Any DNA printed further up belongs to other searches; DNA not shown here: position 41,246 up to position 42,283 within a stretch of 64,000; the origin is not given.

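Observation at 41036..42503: Compact stand-alone reverse transcriptase with a structured 3' non-coding region and a small membrane partner: candidate retron/DRT-like defence module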

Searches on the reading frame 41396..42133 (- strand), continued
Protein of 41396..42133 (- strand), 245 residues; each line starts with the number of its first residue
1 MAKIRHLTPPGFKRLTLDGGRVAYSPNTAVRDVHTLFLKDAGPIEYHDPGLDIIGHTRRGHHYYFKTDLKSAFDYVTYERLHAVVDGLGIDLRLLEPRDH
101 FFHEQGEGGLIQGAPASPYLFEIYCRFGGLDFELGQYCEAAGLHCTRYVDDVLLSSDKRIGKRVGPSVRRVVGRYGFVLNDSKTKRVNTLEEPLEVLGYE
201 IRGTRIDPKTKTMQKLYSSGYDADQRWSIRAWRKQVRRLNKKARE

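Call 30: search_protein_families(library=padloc, proteins=[P0048, P0049, P0054, P0055, P0056, P0058, P0061, P0016, P0026, P0036], max_evalue=0.00001)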
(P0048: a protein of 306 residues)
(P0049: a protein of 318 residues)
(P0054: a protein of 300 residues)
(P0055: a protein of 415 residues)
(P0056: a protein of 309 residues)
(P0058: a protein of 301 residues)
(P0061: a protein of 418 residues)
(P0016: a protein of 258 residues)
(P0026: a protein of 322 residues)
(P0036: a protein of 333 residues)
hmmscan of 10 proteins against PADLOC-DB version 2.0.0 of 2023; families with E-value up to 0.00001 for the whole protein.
P0048 (306 aa): 49 families (the best 25 are shown)
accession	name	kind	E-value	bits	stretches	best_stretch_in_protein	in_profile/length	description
PDLC02941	RT_II-A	-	3.2e-23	80.4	1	18-259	45-276/309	-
PDLC02948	RT_IX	-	8.8e-22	75.6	1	9-240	64-286/317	-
PDLC02943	RT_III-A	-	2.1e-21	74.1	1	10-246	44-271/322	-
PDLC02946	RT_III-A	-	1.7e-20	71.4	1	17-253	65-288/330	-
PDLC02942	RT_III-A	-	3e-19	67.3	1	15-216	69-267/341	-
PDLC02955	RT_X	-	7.7e-19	66.1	1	67-247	82-246/272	-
PDLC02938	RT_I-B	-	9.7e-19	65.7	1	66-246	85-255/332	-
PDLC02945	RT_III-A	-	2e-18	64.6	1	92-253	167-319/362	-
PDLC02939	RT_II-A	-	4.2e-18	63.8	1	19-245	34-260/304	-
PDLC02952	RT_VI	-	2.8e-17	60.9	1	15-231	33-245/279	-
PDLC02944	RT_III-A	-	1.9e-16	58.3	1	120-251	200-326/597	-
PDLC02956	RT_XIII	-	1e-15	55.7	1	119-248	266-387/469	-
PDLC01607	RT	-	1.4e-15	55.8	1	66-215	35-161/161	"CAS-I,CAS-II,CAS-III,CAS-IV,CAS-V,CAS-VI; acquisition_associated"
PDLC02967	RT-Toprim_I-C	-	2.6e-15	54.2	1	68-213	101-245/549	single gene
PDLC02937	RT_I-B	-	2.8e-15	54.4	1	20-219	33-239/316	-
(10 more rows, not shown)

P0049 (318 aa): 46 families (the best 25 are shown)
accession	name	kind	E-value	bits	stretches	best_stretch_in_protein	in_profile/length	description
PDLC02943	RT_III-A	-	1e-25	88.3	1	144-306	157-317/322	-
PDLC02946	RT_III-A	-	2.4e-25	87.4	2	144-262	169-281/330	-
PDLC02941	RT_II-A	-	4.3e-24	83.2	2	144-262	148-262/309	-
PDLC02952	RT_VI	-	2.3e-23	80.9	1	25-283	41-265/279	-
PDLC02945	RT_III-A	-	5.5e-23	79.6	1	26-262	78-312/362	-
PDLC03740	RT_outgroup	-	1.5e-21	75.2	1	24-223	131-327/407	retron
PDLC02944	RT_III-A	-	2.1e-21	74.7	1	139-268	198-324/597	-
PDLC02955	RT_X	-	2.2e-21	74.5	1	144-283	132-262/272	-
PDLC02949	RT_other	-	1.3e-20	72.1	1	25-222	195-389/481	-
PDLC02938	RT_I-B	-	7.4e-20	69.4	1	21-263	32-255/332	-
PDLC02939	RT_II-A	-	8.7e-20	69.4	1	26-257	39-254/304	-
PDLC02948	RT_IX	-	1.7e-19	68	1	23-235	78-265/317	-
PDLC02942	RT_III-A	-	6.4e-19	66.2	1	20-262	74-289/341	-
PDLC02960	RT-Protease_XI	-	1.1e-18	65.5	1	24-199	42-189/506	single gene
PDLC02959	RT-Protease_XI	-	1.7e-18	64.9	1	24-205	44-215/510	single gene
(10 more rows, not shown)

P0054 (300 aa): 50 families (the best 25 are shown)
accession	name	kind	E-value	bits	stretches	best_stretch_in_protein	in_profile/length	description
PDLC02941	RT_II-A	-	1.2e-30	104.7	1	23-251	48-262/309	-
PDLC02939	RT_II-A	-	5.6e-28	96.3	1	22-271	34-280/304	-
PDLC03739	RT_Ec107-like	-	2.5e-26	90.7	1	23-246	44-252/307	retron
PDLC02938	RT_I-B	-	4.3e-26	89.9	1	61-256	76-258/332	-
PDLC02943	RT_III-A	-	2.7e-25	87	1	23-269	56-288/322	-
PDLC02952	RT_VI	-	3e-25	87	1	23-254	39-253/279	-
PDLC02955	RT_X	-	4.5e-25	86.6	1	22-244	30-237/272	-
PDLC02936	RT_I-A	-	1.1e-24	85.3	1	20-273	32-284/308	-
PDLC02946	RT_III-A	-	3.2e-24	83.7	1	23-247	68-277/330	-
PDLC02942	RT_III-A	-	5.8e-24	82.8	1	23-241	77-279/341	-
PDLC02960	RT-Protease_XI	-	6.7e-24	82.7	1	23-226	41-243/506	single gene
PDLC02959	RT-Protease_XI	-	2e-23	81.1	1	23-226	43-246/510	single gene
PDLC02944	RT_III-A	-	2.3e-23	81.2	1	136-246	208-316/597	-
PDLC02945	RT_III-A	-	9e-23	78.9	1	20-250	71-311/362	-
PDLC02956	RT_XIII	-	1.1e-20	72.1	1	27-251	156-384/469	-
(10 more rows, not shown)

P0055 (415 aa): 39 families (the best 25 are shown)
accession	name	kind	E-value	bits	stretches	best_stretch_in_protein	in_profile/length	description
PDLC02946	RT_III-A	-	1.3e-29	101.4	1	23-246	63-274/330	-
PDLC02943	RT_III-A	-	2.7e-29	100.1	1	29-235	58-253/322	-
PDLC02952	RT_VI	-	5.4e-28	96.1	1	24-272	35-270/279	-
PDLC02960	RT-Protease_XI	-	7.4e-27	92.5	1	28-248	41-260/506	single gene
PDLC02948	RT_IX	-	1.4e-26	91.3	1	21-230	70-269/317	-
PDLC02959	RT-Protease_XI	-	2.1e-26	91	1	28-248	43-263/510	single gene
PDLC02941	RT_II-A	-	2.1e-26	90.8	1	28-236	48-245/309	-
PDLC02962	RT-TIR_XII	-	2.8e-25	87.1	1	29-254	50-275/478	single gene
PDLC02957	RT-DUF3800_VII-A1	-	2.8e-25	87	1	65-228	106-260/577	single gene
PDLC02961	RT-TIR_XII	-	3.5e-25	86.8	1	29-255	52-278/475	single gene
PDLC02958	RT-DUF3800_VII-A1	-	2.9e-24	83.7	1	65-228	104-258/575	single gene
PDLC02955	RT_X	-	1.4e-23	81.7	1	29-270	33-262/272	-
PDLC02942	RT_III-A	-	3.1e-23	80.4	1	28-231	77-269/341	-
PDLC02956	RT_XIII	-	1.7e-22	78.1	1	138-234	272-367/469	-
PDLC03739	RT_Ec107-like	-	8e-22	76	1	21-234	36-240/307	retron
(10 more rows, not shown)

P0056 (309 aa): 38 families (the best 25 are shown)
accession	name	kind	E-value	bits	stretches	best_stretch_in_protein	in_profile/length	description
PDLC02941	RT_II-A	-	3.6e-30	103.2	1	33-283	51-290/309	-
PDLC02952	RT_VI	-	7.8e-29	98.8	1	27-267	41-264/279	-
PDLC02939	RT_II-A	-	3.4e-27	93.7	1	32-273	39-277/304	-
PDLC02946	RT_III-A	-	5.2e-26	89.5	1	27-249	66-275/330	-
PDLC02942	RT_III-A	-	7.7e-25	85.7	1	14-231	61-267/341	-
PDLC02943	RT_III-A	-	2.4e-24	83.8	1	22-252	49-267/322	-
PDLC03739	RT_Ec107-like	-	4.4e-24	83.4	1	28-217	42-222/307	retron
PDLC02960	RT-Protease_XI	-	5.3e-24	83.1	1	31-259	42-269/506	single gene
PDLC02959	RT-Protease_XI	-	1.7e-23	81.3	1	31-258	44-270/510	single gene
PDLC02936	RT_I-A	-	2.8e-22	77.4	1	35-287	41-294/308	-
PDLC02955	RT_X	-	3.4e-22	77.1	1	30-247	32-236/272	-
PDLC02938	RT_I-B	-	4.7e-22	76.6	1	31-252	35-251/332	-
PDLC02967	RT-Toprim_I-C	-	3.7e-21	73.5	1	34-262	47-277/549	single gene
PDLC02956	RT_XIII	-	5.5e-21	73.1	1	140-293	272-424/469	-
PDLC02945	RT_III-A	-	6.1e-21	72.9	1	135-250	197-307/362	-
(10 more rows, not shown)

P0058 (301 aa): 41 families (the best 25 are shown)
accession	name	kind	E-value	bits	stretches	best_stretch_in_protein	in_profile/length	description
PDLC02941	RT_II-A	-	2.6e-29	100.4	1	29-270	49-281/309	-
PDLC02943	RT_III-A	-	5.1e-27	92.6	1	29-247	58-266/322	-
PDLC02952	RT_VI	-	4.8e-26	89.7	1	27-249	38-249/279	-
PDLC02939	RT_II-A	-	3.9e-25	86.9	1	29-250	37-259/304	-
PDLC02946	RT_III-A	-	1.8e-24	84.5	1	29-247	70-277/330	-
PDLC02955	RT_X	-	1.1e-23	82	1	29-248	33-241/272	-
PDLC02961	RT-TIR_XII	-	7.7e-23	79.1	1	29-248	52-273/475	single gene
PDLC02957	RT-DUF3800_VII-A1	-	7.8e-23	78.9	1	39-247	81-281/577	single gene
PDLC02962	RT-TIR_XII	-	8.6e-23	78.9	1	29-248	50-271/478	single gene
PDLC02960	RT-Protease_XI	-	1.1e-22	78.7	1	29-248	42-262/506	single gene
PDLC02958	RT-DUF3800_VII-A1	-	1.4e-22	78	1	38-247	78-279/575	single gene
PDLC02959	RT-Protease_XI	-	3.4e-22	77.1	1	29-248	44-265/510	single gene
PDLC02942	RT_III-A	-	4.6e-22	76.6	1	29-247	78-285/341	-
PDLC02948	RT_IX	-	5.4e-22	76.3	1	26-253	75-291/317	-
PDLC02938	RT_I-B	-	9.6e-22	75.6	1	26-249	32-252/332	-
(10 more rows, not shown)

P0061 (418 aa): 45 families (the best 25 are shown)
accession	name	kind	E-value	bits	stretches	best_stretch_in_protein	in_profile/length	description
PDLC02952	RT_VI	-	2.2e-32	110.4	1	20-270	36-272/279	-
PDLC02943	RT_III-A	-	1.6e-31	107.4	1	23-245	56-266/322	-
PDLC02946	RT_III-A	-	9.7e-31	105.1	1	24-238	68-270/330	-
PDLC02941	RT_II-A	-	1.4e-30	104.5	1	22-268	46-280/309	-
PDLC02939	RT_II-A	-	4.4e-30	103.2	1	18-268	28-280/304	-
PDLC02948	RT_IX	-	5.2e-29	99.3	1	17-269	69-312/317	-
PDLC02960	RT-Protease_XI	-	5.5e-29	99.5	1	23-245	40-261/506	single gene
PDLC02959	RT-Protease_XI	-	1.3e-28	98.2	1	23-245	42-264/510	single gene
PDLC02962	RT-TIR_XII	-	5.9e-28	95.9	1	23-227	48-254/478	single gene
PDLC02961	RT-TIR_XII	-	9.8e-28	95.3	1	23-226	50-255/475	single gene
PDLC02942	RT_III-A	-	9.3e-27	92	1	23-224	76-266/341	-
PDLC02955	RT_X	-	3.1e-25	87.1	1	15-224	21-221/272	-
PDLC02965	RT-Toprim_I-C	-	5.1e-25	86.3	1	20-245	30-247/529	single gene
PDLC02968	RT-Toprim_I-C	-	5.2e-25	86.3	1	20-245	30-247/529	single gene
PDLC03739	RT_Ec107-like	-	1.1e-23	82.1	1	23-226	43-236/307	retron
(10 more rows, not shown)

P0016 (258 aa): 28 families (the best 25 are shown)
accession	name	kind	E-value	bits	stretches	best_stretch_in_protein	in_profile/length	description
PDLC02946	RT_III-A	-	3.7e-16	57.2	1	59-227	120-272/330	-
PDLC02941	RT_II-A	-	1.2e-14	52.3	1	52-225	92-251/309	-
PDLC02943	RT_III-A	-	1.1e-13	48.8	1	57-226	106-260/322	-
PDLC01607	RT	-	2.3e-13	48.6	1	17-212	1-161/161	"CAS-I,CAS-II,CAS-III,CAS-IV,CAS-V,CAS-VI; acquisition_associated"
PDLC02945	RT_III-A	-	4.5e-13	47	1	113-227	199-303/362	-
PDLC02952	RT_VI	-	3.5e-12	44.2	1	116-229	141-244/279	-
PDLC02938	RT_I-B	-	1.8e-11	41.8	1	57-230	85-255/332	-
PDLC02948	RT_IX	-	5.4e-11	40.1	1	56-218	125-273/317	-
PDLC02939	RT_II-A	-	5.8e-11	40.4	1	10-214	27-237/304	-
PDLC02942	RT_III-A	-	2.3e-10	38.1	1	61-222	128-275/341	-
PDLC02944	RT_III-A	-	3.3e-10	37.7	1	109-221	198-306/597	-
PDLC02962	RT-TIR_XII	-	2.2e-09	34.7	1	114-214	151-253/478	single gene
PDLC02956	RT_XIII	-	2.6e-09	34.6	1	115-222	271-370/469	-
PDLC02961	RT-TIR_XII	-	5.5e-09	33.4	1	114-214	153-255/475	single gene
PDLC02960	RT-Protease_XI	-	6.7e-09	33.2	1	66-213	97-243/506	single gene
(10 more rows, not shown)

P0026 (322 aa): 33 families (the best 25 are shown)
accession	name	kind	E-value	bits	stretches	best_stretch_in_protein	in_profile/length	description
PDLC02961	RT-TIR_XII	-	1.6e-12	45.1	1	179-241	152-212/475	single gene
PDLC02962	RT-TIR_XII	-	2.1e-12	44.7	1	179-251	150-219/478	single gene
PDLC02939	RT_II-A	-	2.2e-12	45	1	123-231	89-190/304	-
PDLC02959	RT-Protease_XI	-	4.9e-12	43.5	1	180-229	144-191/510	single gene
PDLC02960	RT-Protease_XI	-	6e-12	43.3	1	180-229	142-189/506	single gene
PDLC01607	RT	-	5.1e-11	41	1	119-272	36-160/161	"CAS-I,CAS-II,CAS-III,CAS-IV,CAS-V,CAS-VI; acquisition_associated"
PDLC02948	RT_IX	-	7.7e-11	39.6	1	180-256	177-251/317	-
PDLC02944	RT_III-A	-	7.9e-11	39.8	1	179-255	202-280/597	-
PDLC02946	RT_III-A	-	9.7e-11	39.4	1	180-264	169-249/330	-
PDLC02938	RT_I-B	-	1.5e-10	38.8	1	119-255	87-216/332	-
PDLC02936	RT_I-A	-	4.9e-10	37.2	1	124-228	88-190/308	-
PDLC03739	RT_Ec107-like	-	5.6e-10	37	1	126-257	100-219/307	retron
PDLC02956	RT_XIII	-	1.2e-09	35.8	1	175-255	265-344/469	-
PDLC02943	RT_III-A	-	1.9e-09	34.9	1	181-264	158-238/322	-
PDLC02942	RT_III-A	-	2.9e-09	34.5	1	180-256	177-250/341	-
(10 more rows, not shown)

P0036 (333 aa): 35 families (the best 25 are shown)
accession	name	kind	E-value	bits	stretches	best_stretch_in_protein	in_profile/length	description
PDLC01607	RT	-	4.1e-18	64.1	1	120-282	32-160/161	"CAS-I,CAS-II,CAS-III,CAS-IV,CAS-V,CAS-VI; acquisition_associated"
PDLC02941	RT_II-A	-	1.4e-14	52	1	189-298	148-253/309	-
PDLC02946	RT_III-A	-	1.5e-14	51.9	1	189-299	169-273/330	-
PDLC02943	RT_III-A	-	1.8e-14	51.4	1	188-300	156-263/322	-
PDLC02952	RT_VI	-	1.1e-12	45.8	1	189-297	139-241/279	-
PDLC03739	RT_Ec107-like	-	2.9e-12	44.5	1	190-269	146-221/307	retron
PDLC02944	RT_III-A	-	3.2e-12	44.4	1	189-266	203-281/597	-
PDLC02942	RT_III-A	-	3.6e-12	44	1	134-272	134-255/341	-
PDLC02940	RT_II-A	-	5.3e-12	43.1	1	135-298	277-424/477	-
PDLC02939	RT_II-A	-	1.2e-11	42.6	1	133-285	92-237/304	-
PDLC02956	RT_XIII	-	1.3e-11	42.2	1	183-267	264-346/469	-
PDLC02945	RT_III-A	-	1.6e-11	41.9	1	187-301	198-306/362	-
PDLC02949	RT_other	-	2.7e-11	41.4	1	191-266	314-386/481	-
PDLC02948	RT_IX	-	4.3e-11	40.4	1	189-267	177-252/317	-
PDLC03740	RT_outgroup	-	7.7e-11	39.8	1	191-266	251-323/407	retron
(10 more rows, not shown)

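Call 38: find_encoding_contigs(protein=P0002, flank=3000, max_places=3)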
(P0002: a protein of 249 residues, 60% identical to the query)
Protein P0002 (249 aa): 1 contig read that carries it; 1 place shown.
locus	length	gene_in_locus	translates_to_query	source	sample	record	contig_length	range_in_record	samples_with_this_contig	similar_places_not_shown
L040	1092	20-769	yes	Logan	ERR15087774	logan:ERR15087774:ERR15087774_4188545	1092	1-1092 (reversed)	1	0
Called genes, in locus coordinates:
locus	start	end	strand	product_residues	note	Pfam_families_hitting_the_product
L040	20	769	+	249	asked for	PF00078:RVT_1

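Call 39: find_encoding_contigs(protein=P0003, flank=3000, max_places=3)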
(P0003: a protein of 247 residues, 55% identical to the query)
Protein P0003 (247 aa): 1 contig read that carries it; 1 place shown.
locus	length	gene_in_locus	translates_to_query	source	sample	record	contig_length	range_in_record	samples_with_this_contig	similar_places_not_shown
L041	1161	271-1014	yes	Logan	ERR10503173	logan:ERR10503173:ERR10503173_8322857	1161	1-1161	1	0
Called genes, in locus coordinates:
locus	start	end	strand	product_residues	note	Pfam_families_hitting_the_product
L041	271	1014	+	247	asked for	PF00078:RVT_1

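Call 40: find_encoding_contigs(protein=P0010, flank=3000, max_places=3)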
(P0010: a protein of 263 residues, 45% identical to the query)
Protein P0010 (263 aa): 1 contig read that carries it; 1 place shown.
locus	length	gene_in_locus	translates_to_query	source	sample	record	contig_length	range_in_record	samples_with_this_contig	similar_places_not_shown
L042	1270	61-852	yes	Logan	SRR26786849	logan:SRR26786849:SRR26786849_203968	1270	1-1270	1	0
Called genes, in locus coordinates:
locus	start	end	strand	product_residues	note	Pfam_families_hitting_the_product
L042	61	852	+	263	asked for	PF00078:RVT_1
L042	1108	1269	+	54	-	?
